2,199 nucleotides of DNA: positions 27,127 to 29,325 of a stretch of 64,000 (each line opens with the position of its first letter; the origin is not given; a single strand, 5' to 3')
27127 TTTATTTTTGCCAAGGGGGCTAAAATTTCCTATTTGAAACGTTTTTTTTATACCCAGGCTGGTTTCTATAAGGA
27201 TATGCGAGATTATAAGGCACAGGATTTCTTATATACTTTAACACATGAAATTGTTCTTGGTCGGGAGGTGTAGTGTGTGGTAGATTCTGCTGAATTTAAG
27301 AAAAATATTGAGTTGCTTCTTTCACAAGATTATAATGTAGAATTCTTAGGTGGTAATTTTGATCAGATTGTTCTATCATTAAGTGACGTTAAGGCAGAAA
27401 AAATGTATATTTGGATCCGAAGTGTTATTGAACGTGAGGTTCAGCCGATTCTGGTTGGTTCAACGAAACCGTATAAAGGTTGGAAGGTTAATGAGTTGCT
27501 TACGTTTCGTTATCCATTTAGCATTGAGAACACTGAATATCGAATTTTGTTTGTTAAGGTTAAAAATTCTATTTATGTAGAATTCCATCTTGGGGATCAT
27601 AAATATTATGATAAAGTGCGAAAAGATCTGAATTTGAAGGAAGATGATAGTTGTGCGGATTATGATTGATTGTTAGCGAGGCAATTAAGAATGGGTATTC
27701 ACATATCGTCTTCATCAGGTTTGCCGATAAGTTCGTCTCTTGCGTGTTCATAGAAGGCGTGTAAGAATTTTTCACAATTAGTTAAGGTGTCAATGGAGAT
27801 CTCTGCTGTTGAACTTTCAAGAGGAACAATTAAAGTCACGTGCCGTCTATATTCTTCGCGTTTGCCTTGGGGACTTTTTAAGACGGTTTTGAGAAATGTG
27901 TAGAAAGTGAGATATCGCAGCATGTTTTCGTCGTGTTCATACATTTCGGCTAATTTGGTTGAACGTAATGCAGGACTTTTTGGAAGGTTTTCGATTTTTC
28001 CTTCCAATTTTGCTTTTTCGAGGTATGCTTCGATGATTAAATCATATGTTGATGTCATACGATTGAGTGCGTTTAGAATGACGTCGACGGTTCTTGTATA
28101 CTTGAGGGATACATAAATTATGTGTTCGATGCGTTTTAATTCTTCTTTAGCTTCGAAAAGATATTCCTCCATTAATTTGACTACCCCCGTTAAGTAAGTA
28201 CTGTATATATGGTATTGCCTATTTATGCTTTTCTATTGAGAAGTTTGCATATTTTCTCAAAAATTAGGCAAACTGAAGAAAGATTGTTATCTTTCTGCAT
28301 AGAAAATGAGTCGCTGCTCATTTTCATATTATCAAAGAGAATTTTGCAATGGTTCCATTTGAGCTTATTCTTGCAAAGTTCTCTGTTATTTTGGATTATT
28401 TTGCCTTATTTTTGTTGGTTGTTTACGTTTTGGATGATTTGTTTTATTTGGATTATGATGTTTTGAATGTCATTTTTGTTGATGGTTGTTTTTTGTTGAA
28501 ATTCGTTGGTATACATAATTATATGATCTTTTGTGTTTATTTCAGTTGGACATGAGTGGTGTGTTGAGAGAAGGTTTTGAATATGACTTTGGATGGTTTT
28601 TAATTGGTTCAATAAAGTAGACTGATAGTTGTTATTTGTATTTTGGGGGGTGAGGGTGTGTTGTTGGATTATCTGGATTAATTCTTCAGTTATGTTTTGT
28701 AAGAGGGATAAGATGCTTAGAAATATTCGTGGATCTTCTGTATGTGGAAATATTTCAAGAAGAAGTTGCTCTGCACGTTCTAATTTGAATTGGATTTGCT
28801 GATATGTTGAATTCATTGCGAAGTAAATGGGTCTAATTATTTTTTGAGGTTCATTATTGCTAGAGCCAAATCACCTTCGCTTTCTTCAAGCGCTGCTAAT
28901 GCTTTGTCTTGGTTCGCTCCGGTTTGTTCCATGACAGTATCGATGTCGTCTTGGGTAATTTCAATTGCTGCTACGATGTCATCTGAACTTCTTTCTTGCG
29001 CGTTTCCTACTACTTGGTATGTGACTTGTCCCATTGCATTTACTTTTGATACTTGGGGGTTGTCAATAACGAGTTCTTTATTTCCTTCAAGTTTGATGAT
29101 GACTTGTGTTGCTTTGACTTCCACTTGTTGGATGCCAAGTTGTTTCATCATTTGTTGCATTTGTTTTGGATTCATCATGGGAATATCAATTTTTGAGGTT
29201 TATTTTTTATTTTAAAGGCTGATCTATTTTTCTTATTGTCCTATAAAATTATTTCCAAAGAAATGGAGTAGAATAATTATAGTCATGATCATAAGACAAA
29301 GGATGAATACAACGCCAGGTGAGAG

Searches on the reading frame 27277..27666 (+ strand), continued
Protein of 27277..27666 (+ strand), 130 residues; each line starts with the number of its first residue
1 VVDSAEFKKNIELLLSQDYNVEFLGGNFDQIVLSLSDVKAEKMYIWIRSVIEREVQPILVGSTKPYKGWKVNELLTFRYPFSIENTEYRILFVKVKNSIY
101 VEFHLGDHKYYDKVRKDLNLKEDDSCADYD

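Call 59: search_protein_families(library=phrogs, proteins=[window:27277-27666:+, P0139, P0250, P0290, P0291, P0295], max_evalue=1)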
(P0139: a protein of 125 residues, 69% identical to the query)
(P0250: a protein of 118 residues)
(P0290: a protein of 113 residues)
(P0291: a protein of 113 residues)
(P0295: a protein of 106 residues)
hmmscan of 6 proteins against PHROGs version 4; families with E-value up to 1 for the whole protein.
window:27277-27666:+ (130 aa): 1 family
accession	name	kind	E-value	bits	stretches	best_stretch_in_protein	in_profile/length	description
phrog_5734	-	unknown function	0.24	13.1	1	77-116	54-94/97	-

P0139 (125 aa): 3 families
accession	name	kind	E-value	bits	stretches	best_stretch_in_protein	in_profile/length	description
phrog_8106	-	unknown function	0.023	15.6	1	9-54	14-56/65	-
phrog_28670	-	unknown function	0.076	14.2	1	47-90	7-50/136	-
phrog_5734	-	unknown function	0.12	14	1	71-116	48-94/97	-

P0250 (118 aa): 2 families
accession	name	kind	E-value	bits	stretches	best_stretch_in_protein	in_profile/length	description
phrog_4601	-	unknown function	0.029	15.7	1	17-64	22-73/85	-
phrog_30932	-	unknown function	0.16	13.1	1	93-110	39-56/62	-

P0290 (113 aa): 1 family
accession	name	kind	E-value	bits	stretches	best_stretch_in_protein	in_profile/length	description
phrog_30932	-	unknown function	0.038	15.1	1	85-102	41-58/62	-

P0291 (113 aa): 5 families
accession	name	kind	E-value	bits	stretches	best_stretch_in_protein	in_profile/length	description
phrog_4471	-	unknown function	0.0042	18.2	1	35-105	11-75/85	-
phrog_21324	-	unknown function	0.056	14.7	1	47-99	18-66/75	-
phrog_33910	-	unknown function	0.094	14.1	1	37-94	50-105/143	-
phrog_2275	-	unknown function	0.098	13.9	0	31-112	4-79/104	-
phrog_5764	-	unknown function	0.19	12.9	0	54-96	61-103/146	-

P0295 (106 aa): 1 family
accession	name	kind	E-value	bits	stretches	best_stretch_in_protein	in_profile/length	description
phrog_22560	-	tail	0.096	12.1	1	30-70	193-233/736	tail protein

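Call 68: search_protein_families(library=pfam, alignment_id=A5, max_evalue=0.0001)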
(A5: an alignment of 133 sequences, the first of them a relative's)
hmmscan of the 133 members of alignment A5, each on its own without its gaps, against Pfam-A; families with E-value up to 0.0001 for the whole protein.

A. member 1, L001:3926-5206:- (427 aa): 4 families
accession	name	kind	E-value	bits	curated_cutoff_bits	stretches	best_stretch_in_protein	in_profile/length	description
PF08022.18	FAD_binding_8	-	7.3e-13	49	22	1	218-290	8-81/109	FAD-binding domain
PF01794.25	Ferric_reduct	-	2.7e-11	44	28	1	48-166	1-120/121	Ferric reductase like transmembrane component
PF00175.26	NAD_binding_1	-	3.1e-11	44.3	22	1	317-409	2-106/109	Oxidoreductase NAD-binding domain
PF00970.30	FAD_binding_6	-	2.3e-09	37.9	21.1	1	224-305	14-97/99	Oxidoreductase FAD-binding domain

B. families by the number of members that match (of 133 scanned): 137 families (the first 25 are shown)
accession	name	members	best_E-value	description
PF00009.33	GTP_EFTU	4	1.1e-57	Elongation factor Tu GTP binding domain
PF22594.2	GTP-eEF1A_C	4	2e-32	GTP-eEF1A C-terminal domain-like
PF03143.23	GTP_EFTU_D3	4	3.7e-26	Elongation factor Tu C-terminal domain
PF00561.26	Abhydrolase_1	4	8e-22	alpha/beta hydrolase fold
PF03144.31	GTP_EFTU_D2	4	1.2e-20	Elongation factor Tu domain 2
PF12146.15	Hydrolase_4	4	2.1e-12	Serine aminopeptidase, S33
PF01926.29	MMR_HSR1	4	2.6e-05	50S ribosome-binding GTPase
PF13173.12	AAA_14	3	1.8e-36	AAA domain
PF01026.27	TatD_DNase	2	3.6e-68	TatD related DNase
PF00391.29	PEP-utilizers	2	2.6e-25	PEP-utilising enzyme, mobile domain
PF06821.19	Ser_hydrolase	2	4.7e-25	Serine hydrolase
PF13635.12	DUF4143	2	3.1e-23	Domain of unknown function (DUF4143)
PF01935.23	DUF87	2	9.1e-23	Helicase HerA, central domain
PF00535.33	Glycos_transf_2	2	3.1e-21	Glycosyl transferase family 2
PF01978.25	TrmB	2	3e-17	Sugar-specific transcriptional regulator TrmB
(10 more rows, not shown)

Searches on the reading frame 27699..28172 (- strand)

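Call 3: search_protein_families(library=pfam, proteins=[window:27699-28172:-], max_evalue=1)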
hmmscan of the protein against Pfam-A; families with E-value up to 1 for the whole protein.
window:27699-28172:- (157 aa): 0 families

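Call 4: search_protein_families(library=ncbifam, proteins=[window:27699-28172:-], max_evalue=1)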
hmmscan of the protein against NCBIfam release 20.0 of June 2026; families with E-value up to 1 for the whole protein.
window:27699-28172:- (157 aa): 0 families

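Call 5: search_protein_families(library=padloc, proteins=[window:27699-28172:-], max_evalue=1)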
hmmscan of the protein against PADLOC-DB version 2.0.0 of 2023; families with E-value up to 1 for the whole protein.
window:27699-28172:- (157 aa): 0 families

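Call 59: search_protein_families(library=phrogs, proteins=[window:27699-28172:-], max_evalue=1)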
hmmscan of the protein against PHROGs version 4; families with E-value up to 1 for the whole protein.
window:27699-28172:- (157 aa): 2 families
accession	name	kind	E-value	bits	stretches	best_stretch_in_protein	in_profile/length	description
phrog_13215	-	unknown function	0.097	13.7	0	124-143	10-28/60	-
phrog_173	-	DNA, RNA and nucleotide metabolism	0.26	12.1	0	18-55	141-178/196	nucleoside triphosphate pyrophosphohydrolase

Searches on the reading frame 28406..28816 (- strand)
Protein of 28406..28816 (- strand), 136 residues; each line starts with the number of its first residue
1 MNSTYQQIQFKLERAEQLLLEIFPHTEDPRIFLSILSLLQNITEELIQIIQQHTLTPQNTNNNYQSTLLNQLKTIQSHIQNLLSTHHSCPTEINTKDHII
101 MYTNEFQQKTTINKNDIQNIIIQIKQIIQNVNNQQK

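Call 3: search_protein_families(library=pfam, proteins=[window:28406-28816:-], max_evalue=1)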
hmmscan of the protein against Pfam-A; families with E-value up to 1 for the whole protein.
window:28406-28816:- (136 aa): 3 families
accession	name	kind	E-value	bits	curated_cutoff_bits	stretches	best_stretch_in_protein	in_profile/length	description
PF05008.21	V-SNARE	-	0.13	13.1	25.9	1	35-82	37-84/92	Vesicle transport v-SNARE protein N-terminus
PF25368.1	PUB10_N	-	0.45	11.6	32.6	1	36-133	11-111/124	PUB10-like, N-terminal domain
PF16487.10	ArgoMid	-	0.73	10.6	27.5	0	73-105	37-69/83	Mid domain of argonaute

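Call 59: search_protein_families(library=phrogs, proteins=[window:28406-28816:-], max_evalue=1)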
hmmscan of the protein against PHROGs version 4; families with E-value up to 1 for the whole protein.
window:28406-28816:- (136 aa): 2 families
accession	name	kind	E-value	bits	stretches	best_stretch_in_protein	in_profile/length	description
phrog_5263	-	unknown function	0.049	14.9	1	43-81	9-47/77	-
phrog_10063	-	unknown function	0.16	12.8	1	20-53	15-48/113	-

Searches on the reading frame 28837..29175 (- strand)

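Call 63: search_protein_families(library=pfam, proteins=[window:28837-29175:-], max_evalue=0.001)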
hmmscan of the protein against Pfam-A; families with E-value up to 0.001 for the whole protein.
window:28837-29175:- (112 aa): 2 families
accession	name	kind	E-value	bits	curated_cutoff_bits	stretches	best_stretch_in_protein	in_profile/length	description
PF01849.23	NAC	-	7.5e-16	58.2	21.3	1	3-61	1-56/57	NAC domain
PF19026.7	UBA_HYPK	-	8.4e-06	25.5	27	1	71-110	1-40/41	HYPK UBA domain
